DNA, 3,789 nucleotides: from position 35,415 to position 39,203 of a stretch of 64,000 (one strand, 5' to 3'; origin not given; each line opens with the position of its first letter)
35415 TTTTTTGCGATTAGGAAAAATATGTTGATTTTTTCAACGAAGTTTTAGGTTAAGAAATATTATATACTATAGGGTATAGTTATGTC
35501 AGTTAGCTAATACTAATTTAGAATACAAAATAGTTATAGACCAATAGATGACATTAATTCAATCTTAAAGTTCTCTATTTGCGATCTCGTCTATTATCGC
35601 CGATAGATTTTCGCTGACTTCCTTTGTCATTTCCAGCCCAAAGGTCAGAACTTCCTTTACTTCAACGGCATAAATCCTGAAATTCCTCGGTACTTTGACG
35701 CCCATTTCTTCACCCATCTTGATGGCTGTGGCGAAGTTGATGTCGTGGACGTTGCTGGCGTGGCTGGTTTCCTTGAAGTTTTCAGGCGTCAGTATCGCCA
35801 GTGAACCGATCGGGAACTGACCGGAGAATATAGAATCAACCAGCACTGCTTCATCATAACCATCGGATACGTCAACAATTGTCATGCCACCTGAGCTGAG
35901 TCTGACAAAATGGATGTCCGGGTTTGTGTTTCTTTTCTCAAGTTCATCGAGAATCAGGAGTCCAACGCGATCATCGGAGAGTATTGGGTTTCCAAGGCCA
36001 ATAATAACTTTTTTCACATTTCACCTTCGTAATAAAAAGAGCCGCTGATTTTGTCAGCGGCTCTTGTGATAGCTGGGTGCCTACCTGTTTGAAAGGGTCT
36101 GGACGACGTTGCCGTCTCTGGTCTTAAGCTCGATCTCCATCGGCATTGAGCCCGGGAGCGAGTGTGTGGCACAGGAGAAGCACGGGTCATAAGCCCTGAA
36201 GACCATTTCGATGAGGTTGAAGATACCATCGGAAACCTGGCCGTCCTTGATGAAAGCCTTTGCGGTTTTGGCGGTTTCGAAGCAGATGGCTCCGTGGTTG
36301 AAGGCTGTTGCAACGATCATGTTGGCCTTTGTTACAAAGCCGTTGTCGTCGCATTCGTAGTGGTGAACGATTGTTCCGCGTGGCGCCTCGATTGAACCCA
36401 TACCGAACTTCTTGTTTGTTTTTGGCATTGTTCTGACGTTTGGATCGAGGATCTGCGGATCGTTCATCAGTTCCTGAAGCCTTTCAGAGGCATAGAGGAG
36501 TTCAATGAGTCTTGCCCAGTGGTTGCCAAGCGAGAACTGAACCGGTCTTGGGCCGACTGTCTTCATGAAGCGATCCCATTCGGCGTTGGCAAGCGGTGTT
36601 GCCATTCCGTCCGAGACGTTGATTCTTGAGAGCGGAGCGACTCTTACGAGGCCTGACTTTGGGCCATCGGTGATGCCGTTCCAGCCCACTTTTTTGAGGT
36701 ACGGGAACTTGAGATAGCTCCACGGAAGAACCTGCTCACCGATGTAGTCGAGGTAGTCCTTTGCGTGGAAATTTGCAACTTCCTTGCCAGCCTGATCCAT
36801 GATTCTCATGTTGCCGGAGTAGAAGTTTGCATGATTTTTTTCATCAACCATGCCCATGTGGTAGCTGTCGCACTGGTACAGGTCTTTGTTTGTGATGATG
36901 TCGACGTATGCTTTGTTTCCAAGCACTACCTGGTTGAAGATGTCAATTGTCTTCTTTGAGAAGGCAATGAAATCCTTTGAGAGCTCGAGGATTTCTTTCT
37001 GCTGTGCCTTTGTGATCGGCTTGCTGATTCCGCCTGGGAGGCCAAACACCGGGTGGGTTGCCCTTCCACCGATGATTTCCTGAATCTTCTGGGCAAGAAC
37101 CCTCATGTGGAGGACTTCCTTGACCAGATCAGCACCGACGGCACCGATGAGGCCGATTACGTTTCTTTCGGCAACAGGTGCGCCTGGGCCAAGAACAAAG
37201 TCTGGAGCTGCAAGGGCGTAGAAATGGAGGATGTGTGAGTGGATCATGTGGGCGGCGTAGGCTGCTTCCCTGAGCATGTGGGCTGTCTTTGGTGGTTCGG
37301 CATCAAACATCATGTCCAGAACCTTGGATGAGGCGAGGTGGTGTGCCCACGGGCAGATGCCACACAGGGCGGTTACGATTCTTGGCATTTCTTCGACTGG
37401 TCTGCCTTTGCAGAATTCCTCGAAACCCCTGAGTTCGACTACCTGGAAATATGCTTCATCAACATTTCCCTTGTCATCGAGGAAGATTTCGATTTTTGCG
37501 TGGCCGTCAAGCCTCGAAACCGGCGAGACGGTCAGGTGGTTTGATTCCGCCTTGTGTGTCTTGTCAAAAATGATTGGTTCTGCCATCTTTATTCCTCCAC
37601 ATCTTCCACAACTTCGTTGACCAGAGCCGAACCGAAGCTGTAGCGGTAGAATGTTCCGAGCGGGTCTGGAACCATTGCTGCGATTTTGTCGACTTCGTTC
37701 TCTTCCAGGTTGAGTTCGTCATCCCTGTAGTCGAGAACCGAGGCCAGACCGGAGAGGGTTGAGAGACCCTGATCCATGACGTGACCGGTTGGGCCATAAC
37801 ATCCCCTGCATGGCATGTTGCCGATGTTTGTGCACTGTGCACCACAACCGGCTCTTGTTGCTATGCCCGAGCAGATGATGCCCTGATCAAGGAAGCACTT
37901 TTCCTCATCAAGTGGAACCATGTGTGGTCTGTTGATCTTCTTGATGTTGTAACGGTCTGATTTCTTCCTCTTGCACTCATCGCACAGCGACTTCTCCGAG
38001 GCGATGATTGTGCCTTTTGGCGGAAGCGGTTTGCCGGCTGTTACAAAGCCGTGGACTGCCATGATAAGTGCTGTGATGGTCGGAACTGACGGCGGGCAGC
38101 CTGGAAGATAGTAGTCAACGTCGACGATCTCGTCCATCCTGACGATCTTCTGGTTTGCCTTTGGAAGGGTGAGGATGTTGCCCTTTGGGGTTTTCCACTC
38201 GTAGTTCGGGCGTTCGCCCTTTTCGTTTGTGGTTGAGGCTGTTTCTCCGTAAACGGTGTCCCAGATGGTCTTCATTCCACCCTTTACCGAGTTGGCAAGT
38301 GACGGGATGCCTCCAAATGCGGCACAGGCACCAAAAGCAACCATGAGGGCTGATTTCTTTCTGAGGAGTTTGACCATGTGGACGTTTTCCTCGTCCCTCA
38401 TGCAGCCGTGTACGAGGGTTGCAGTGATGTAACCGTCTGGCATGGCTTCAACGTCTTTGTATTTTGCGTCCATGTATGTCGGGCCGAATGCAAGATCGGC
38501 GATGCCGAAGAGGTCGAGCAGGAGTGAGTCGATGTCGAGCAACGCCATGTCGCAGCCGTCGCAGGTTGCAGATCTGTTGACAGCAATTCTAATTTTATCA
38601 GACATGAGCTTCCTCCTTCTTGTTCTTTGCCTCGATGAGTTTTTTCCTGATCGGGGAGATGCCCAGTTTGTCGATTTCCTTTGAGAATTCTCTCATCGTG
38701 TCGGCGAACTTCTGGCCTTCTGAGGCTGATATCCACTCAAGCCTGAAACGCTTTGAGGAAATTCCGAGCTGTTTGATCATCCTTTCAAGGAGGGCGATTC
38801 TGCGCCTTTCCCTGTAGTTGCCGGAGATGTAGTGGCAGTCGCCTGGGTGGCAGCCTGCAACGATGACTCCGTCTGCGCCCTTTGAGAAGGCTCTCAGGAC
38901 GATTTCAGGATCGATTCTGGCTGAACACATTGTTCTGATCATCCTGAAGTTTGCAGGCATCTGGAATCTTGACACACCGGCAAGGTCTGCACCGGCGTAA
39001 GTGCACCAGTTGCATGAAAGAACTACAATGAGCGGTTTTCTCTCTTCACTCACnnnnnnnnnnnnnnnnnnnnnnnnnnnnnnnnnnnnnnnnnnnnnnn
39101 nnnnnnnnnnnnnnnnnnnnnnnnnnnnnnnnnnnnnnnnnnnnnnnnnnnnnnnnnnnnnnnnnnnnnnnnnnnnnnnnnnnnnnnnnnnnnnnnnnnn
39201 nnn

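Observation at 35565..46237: Composite Hdr-Flx-Mvh cluster with a doubled HdrA and two MvhD copies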

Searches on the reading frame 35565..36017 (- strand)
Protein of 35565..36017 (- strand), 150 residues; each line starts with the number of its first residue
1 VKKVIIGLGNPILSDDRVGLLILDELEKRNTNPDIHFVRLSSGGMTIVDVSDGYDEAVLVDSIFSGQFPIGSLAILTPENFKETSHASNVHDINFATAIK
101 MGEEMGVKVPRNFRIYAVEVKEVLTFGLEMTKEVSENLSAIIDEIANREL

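Call 3: search_protein_families(library=pfam, proteins=[window:35565-36017:-], max_evalue=0.001)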
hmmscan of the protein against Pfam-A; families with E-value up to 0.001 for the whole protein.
window:35565-36017:- (150 aa): 1 family
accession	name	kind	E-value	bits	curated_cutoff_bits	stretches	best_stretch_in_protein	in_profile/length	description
PF01750.23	HycI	-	4.1e-08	33.6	23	1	23-146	4-128/130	Hydrogenase maturation protease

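Call 4: search_protein_families(library=ncbifam, proteins=[window:35565-36017:-], max_evalue=0.001)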
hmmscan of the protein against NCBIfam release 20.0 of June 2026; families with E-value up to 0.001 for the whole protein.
window:35565-36017:- (150 aa): 5 families
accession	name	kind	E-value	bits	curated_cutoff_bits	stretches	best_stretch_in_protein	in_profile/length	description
TIGR00072.1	hydrog_prot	superfamily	1e-25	90.5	47.45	1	4-146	1-142/145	hydrogenase maturation protease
NF045519.1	NiFeSe_H2_mat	exception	8.4e-14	51.7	190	1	3-145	3-143/152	NiFeSe hydrogenase maturation protease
TIGR00140.1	hupD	subfamily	4.4e-11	43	151.8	1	4-147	2-145/151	HyaD/HybD family hydrogenase maturation endopeptidase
NF007777.0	PRK10466.1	equivalog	4.1e-10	39.7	190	1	1-146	1-146/164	HyaD/HybD family hydrogenase maturation endopeptidase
TIGR00130.1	frhD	equivalog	1.8e-07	31.4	134.95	1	3-145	5-147/153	coenzyme F420-reducing hydrogenase, FrhD protein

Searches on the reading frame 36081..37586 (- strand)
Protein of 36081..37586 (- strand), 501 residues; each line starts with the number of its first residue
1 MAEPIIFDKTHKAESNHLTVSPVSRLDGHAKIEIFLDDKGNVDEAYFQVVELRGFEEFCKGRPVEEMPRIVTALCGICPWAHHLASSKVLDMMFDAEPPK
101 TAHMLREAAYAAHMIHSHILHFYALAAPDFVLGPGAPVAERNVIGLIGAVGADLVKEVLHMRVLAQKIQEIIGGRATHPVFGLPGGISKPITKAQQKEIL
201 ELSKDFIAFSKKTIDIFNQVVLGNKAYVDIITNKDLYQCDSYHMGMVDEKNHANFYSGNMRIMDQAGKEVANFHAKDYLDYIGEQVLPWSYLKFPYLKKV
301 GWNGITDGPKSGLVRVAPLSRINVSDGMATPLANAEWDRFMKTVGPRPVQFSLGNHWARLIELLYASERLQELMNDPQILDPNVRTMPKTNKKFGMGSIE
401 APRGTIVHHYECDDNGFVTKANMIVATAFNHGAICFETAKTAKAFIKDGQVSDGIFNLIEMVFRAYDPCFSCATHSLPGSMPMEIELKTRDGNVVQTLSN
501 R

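Call 3: search_protein_families(library=pfam, proteins=[window:36081-37586:-], max_evalue=0.001)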
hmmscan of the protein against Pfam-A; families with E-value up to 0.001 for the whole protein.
window:36081-37586:- (501 aa): 1 family
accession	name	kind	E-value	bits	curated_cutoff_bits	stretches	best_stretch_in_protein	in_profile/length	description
PF00374.24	NiFeSe_Hases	-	3.9e-35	122.2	25.8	2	53-131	1-79/508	Nickel-dependent hydrogenase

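Call 4: search_protein_families(library=ncbifam, proteins=[window:36081-37586:-], max_evalue=0.001)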
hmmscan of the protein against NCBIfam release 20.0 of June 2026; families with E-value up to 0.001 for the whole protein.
window:36081-37586:- (501 aa): 9 families
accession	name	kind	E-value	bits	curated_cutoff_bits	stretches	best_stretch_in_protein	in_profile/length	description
NF041785.2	VhuA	equivalog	6.2e-120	400.6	800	1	17-435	3-406/418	F420-non-reducing hydrogenase Vhu subunit A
NF040828.1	sulfhyd_ShyA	equivalog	9.9e-53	179.5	700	2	22-237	7-215/415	NAD(P)-dependent hydrogenase/sulfhydrogenase 2 subunit alpha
TIGR03295.1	frhA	equivalog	2.3e-51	175.1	392.5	2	15-221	2-196/412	coenzyme F420 hydrogenase subunit alpha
NF033181.1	NiFeSe_hydrog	equivalog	3.2e-44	151.7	600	2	17-134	3-119/507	nickel-dependent hydrogenase large subunit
NF045518.1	H2_NiFeSe_large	exception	3.8e-42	144.7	780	1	17-477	3-482/485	NiFeSe hydrogenase large subunit HysA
NF040832.1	sulfhyd_HydA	equivalog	2.8e-35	122.2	880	1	18-475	5-422/426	NADPH-dependent hydrogenase/sulfhydrogenase 1 subunit alpha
NF007778.0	PRK10467.1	equivalog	1.6e-24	86.1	969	1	15-131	2-117/567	hydrogenase 2 large subunit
NF007550.0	PRK10170.1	equivalog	2.7e-18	65.7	1101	1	15-131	16-132/597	Ni/Fe-hydrogenase large subunit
NF041786.2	VhuU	equivalog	3.9e-11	42.6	70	1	456-476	8-28/45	F420-non-reducing hydrogenase selenoprotein subunit VhuU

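Call 54: search_solved_structures(query=window:36081-37586:-, max_evalue=1e-20)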
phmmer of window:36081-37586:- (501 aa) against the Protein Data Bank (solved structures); distinct sequences matched with E-value up to 1e-20: 54.
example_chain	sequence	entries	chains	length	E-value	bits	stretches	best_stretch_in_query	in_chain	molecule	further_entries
5odc_F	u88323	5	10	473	3.1e-114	385.6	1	18-477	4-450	Methyl-viologen reducing hydrogenase subunit A | Methyl-viologen reducing hydrogenase, subunit A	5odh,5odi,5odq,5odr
9sfi_g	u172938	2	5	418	3.8e-109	368.8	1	18-430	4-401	Coenzyme F420-reducing hydrogenase, alpha subunit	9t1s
7t2r_D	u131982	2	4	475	1.4e-106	360.4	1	17-497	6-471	NiFe hydrogenase large subunit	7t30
9sw2_F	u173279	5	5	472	7.3e-103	348.1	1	18-496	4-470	F420-non-reducing hydrogenase subunit A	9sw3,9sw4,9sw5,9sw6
5xf9_D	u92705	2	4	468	4.1e-88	299.5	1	16-475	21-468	NAD-reducing hydrogenase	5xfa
6qgt_A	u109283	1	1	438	3.2e-35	125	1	19-229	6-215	F420-reducing hydrogenase, subunit alpha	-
6qgr_A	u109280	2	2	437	3.4e-35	124.9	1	19-229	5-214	Coenzyme F420 hydrogenase subunit alpha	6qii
5jsu_B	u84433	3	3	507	1.4e-34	122.8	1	17-478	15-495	Periplasmic [NiFeSe] hydrogenase, large subunit, selenocysteine-containing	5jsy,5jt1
3zfs_A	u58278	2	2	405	1.5e-34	122.8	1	16-200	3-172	F420-REDUCING HYDROGENASE, SUBUNIT ALPHA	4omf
4ci0_A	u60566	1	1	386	6.3e-34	120.7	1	16-200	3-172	F420-REDUCING HYDROGENASE, SUBUNIT ALPHA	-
9r51_A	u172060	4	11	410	1.5e-33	119.5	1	19-215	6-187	F420-reducing [NiFe]-hydrogenase from Methanothermococcus thermolithotrophicus subunit alp | F420-reducing [NiFe]-hydrogenase from Methanothermococcus thermolit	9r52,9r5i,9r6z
5jsh_B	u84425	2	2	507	4.6e-33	117.9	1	17-478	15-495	Periplasmic [NiFeSe] hydrogenase, large subunit, selenocysteine-containing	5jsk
6ruc_B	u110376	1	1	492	9.7e-33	116.8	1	17-475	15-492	Periplasmic [NiFeSe] hydrogenase, large subunit, selenocysteine-containing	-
6rtp_B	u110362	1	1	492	1.3e-32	116.4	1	17-475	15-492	Periplasmic [NiFeSe] hydrogenase, large subunit, selenocysteine-containing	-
6z8m_B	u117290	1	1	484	1.3e-32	116.4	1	18-475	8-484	Periplasmic [NiFeSe] hydrogenase, large subunit, selenocysteine-containing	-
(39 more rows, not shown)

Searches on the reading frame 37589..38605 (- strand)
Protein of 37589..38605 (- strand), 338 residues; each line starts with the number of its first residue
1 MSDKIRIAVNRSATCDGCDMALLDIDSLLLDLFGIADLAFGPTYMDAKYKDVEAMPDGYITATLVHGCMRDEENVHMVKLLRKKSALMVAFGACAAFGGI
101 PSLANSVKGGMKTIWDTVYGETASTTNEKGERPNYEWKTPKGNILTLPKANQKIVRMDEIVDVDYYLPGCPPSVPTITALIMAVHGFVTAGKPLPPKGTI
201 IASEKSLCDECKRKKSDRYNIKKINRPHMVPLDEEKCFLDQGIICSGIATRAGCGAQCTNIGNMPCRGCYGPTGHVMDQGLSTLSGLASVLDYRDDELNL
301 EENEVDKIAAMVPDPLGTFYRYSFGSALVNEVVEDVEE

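Call 3: search_protein_families(library=pfam, proteins=[window:37589-38605:-], max_evalue=0.001)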
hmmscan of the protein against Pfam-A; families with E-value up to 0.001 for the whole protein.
window:37589-38605:- (338 aa): 1 family
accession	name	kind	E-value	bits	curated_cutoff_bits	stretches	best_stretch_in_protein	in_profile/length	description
PF01058.29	Oxidored_q6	-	2.9e-23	82.4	27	1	15-183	1-127/128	NADH ubiquinone oxidoreductase, 20 Kd subunit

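Call 4: search_protein_families(library=ncbifam, proteins=[window:37589-38605:-], max_evalue=0.001)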
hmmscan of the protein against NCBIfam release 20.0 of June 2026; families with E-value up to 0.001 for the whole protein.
window:37589-38605:- (338 aa): 10 families
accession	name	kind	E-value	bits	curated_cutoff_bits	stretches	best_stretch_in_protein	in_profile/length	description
NF045875.1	F420_non_VhuG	exception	1.9e-56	191.4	450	1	1-330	1-282/286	F420-non-reducing hydrogenase subunit VhuG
TIGR03294.1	FrhG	equivalog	2.8e-18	66.5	245.5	2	5-103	2-96/228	coenzyme F420 hydrogenase subunit gamma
NF040836.1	sulfhyd_HydD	equivalog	2.1e-17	63.2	500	1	2-136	2-128/261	NADPH-dependent hydrogenase/sulfhydrogenase 1 subunit delta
NF040831.1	sulfhyd_ShyD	equivalog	1e-12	48.2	460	1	6-137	2-123/240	NAD(P)-dependent hydrogenase/sulfhydrogenase 2 subunit delta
NF045520.1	H2_NiFeSe_small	exception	7.5e-06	25.5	470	1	75-111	134-170/314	NiFeSe hydrogenase small subunit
NF005012.1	PRK06411.1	subfamily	1.8e-05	24.4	116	1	154-186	124-156/166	NADH-quinone oxidoreductase subunit NuoB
NF011395.0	PRK14820.1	equivalog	4.1e-05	23.4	263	0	157-188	126-157/180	NADH-quinone oxidoreductase subunit B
TIGR01957.1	nuoB_fam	subfamily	0.00012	22.1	142.7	0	154-184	108-138/145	NADH-quinone oxidoreductase subunit B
NF011393.0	PRK14818.1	equivalog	0.00067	19.2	255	0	157-184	124-151/173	NADH dehydrogenase subunit B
NF011392.0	PRK14817.1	equivalog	0.00083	19.1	271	0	156-182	128-154/182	NADH-quinone oxidoreductase subunit B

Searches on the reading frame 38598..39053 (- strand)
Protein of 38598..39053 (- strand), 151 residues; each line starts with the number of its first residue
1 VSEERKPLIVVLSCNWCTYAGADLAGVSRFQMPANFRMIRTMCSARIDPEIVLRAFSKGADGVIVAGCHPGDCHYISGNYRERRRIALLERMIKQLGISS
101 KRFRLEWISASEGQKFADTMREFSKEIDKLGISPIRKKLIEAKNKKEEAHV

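Call 3: search_protein_families(library=pfam, proteins=[window:38598-39053:-], max_evalue=0.001)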
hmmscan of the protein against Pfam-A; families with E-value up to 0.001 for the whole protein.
window:38598-39053:- (151 aa): 1 family
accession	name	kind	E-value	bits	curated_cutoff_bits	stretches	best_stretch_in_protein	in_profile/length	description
PF02662.21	FlpD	-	1.4e-53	180.5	22.3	1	9-131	1-123/123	Methyl-viologen-reducing hydrogenase, delta subunit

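Call 4: search_protein_families(library=ncbifam, proteins=[window:38598-39053:-], max_evalue=0.001)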
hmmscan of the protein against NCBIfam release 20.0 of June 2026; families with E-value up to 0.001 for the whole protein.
window:38598-39053:- (151 aa): 4 families
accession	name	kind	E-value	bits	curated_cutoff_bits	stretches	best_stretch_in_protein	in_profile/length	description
NF040770.1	hetero_SS_HdrA2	exception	1.8e-52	178.5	1100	1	3-132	644-773/777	CoB-CoM heterodisulfide reductase HdrA2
NF045873.1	F420_non_VhuD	exception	1.9e-35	121.9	215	1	7-136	2-131/132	F420-non-reducing hydrogenase iron-sulfur subunit VhuD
NF041891.1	hdrA_Methbact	equivalog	1.4e-11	43.4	1300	1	14-129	650-760/762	ferredoxin:CoB-CoM heterodisulfide reductase subunit HdrA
NF041778.1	hetero_SS_HdrA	equivalog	0.0004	18.3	1400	0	7-66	655-713/771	ferredoxin:CoB-CoM heterodisulfide reductase subunit HdrA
